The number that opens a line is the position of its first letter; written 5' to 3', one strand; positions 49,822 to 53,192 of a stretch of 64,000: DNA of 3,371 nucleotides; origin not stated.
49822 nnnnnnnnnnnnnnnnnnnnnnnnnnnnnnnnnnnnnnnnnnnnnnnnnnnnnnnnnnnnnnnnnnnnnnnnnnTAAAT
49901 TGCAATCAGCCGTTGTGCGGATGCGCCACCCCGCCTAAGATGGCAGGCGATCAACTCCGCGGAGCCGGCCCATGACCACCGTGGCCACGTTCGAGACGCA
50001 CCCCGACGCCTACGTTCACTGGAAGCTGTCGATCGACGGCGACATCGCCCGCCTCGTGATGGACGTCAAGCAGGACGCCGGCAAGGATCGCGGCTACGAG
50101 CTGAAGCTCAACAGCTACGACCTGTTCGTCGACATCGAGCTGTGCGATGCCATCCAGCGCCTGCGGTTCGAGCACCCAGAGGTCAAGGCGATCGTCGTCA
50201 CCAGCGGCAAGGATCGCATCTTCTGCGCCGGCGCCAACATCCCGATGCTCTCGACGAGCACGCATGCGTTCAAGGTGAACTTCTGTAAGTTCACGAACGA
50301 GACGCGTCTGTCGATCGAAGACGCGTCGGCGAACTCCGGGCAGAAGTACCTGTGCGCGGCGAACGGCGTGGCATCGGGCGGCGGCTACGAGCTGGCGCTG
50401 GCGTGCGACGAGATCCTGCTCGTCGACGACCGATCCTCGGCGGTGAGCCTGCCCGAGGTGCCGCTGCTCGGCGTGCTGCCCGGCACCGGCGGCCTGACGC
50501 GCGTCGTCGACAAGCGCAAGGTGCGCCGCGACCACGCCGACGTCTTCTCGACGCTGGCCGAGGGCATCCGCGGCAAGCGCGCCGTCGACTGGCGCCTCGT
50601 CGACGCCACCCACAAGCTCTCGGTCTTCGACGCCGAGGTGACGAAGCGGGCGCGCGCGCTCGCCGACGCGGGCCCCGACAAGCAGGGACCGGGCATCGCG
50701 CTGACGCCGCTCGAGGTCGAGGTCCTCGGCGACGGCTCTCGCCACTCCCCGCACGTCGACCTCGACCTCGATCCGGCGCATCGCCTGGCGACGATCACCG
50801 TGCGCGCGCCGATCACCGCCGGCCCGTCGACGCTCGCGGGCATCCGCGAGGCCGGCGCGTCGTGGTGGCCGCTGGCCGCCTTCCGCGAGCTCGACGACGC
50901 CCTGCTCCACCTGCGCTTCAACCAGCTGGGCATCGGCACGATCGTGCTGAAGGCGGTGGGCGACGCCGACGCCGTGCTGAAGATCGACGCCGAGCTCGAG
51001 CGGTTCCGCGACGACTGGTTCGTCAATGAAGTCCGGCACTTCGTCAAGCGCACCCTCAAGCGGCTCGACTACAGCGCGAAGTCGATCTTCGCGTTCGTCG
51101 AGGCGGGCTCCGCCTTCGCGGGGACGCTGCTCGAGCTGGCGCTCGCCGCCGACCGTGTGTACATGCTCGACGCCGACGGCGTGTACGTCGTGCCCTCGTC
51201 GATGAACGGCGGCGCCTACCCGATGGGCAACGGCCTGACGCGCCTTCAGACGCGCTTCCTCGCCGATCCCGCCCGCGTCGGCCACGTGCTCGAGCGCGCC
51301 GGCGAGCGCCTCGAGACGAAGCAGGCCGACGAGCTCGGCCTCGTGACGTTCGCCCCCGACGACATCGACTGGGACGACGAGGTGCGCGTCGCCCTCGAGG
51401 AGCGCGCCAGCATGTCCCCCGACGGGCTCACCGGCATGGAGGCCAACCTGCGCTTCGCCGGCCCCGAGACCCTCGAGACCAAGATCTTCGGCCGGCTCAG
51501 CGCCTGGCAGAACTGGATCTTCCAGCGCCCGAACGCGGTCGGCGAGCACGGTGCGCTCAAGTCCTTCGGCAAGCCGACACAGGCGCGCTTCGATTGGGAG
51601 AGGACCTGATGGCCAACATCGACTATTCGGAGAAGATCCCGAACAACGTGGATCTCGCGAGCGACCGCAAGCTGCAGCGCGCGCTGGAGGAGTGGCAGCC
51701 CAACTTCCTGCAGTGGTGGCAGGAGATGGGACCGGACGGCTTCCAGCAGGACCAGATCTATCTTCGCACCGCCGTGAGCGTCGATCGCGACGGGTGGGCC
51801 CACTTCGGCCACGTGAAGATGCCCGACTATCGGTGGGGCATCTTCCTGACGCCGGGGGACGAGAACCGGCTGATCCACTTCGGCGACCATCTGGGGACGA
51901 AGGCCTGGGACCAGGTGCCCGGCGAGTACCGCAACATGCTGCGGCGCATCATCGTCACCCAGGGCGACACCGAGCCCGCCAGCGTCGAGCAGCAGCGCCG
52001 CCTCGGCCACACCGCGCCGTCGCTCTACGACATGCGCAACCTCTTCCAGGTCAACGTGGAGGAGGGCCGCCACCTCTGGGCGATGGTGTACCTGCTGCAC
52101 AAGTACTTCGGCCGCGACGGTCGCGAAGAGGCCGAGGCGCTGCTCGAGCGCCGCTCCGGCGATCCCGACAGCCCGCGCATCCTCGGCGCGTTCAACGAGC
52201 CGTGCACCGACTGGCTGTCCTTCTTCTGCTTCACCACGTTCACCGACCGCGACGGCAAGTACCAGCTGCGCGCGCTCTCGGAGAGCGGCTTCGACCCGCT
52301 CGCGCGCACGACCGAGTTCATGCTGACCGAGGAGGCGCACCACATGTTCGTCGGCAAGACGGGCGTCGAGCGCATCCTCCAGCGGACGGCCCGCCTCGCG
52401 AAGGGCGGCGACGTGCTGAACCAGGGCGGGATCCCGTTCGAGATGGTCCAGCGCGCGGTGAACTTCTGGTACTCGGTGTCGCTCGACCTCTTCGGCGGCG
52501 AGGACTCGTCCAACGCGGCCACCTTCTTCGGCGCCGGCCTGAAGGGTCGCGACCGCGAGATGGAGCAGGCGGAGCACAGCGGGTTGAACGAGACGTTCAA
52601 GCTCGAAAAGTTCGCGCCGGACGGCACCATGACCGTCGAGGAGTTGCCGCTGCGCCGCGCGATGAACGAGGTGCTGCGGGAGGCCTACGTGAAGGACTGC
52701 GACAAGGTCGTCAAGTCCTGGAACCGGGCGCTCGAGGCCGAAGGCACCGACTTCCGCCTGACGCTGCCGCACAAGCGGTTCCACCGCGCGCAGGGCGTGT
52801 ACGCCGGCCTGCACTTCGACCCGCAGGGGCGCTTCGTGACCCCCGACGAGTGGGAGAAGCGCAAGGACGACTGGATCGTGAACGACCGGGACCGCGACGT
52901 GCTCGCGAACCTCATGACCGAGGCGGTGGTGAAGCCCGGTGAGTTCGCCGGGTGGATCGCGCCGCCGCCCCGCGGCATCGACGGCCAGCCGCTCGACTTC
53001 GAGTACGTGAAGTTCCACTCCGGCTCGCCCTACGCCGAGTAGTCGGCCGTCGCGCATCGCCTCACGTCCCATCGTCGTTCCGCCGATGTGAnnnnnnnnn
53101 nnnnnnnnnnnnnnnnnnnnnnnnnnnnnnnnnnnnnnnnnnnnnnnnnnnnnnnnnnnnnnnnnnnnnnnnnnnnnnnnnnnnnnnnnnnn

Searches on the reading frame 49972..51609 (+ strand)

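Call 76: search_protein_families(library=pfam, proteins=[window:49972-51609:+], max_evalue=0.0001)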
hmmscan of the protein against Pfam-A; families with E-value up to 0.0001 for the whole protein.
window:49972-51609:+ (545 aa): 2 families
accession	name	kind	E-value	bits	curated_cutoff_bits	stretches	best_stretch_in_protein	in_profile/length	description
PF00378.25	ECH_1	-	1.4e-20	74.2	27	1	47-236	18-196/251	Enoyl-CoA hydratase/isomerase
PF16113.10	ECH_2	-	1.1e-06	28.8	27.2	1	60-174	26-135/335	Enoyl-CoA hydratase/isomerase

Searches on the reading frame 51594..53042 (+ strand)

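Call 76: search_protein_families(library=pfam, proteins=[window:51594-53042:+], max_evalue=0.0001)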
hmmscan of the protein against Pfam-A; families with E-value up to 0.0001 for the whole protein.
window:51594-53042:+ (482 aa): 1 family
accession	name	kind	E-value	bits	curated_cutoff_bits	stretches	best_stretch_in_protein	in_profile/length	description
PF05138.18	PaaA_PaaC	-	2.6e-09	37.1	28.5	1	104-319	6-202/263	Phenylacetic acid catabolic protein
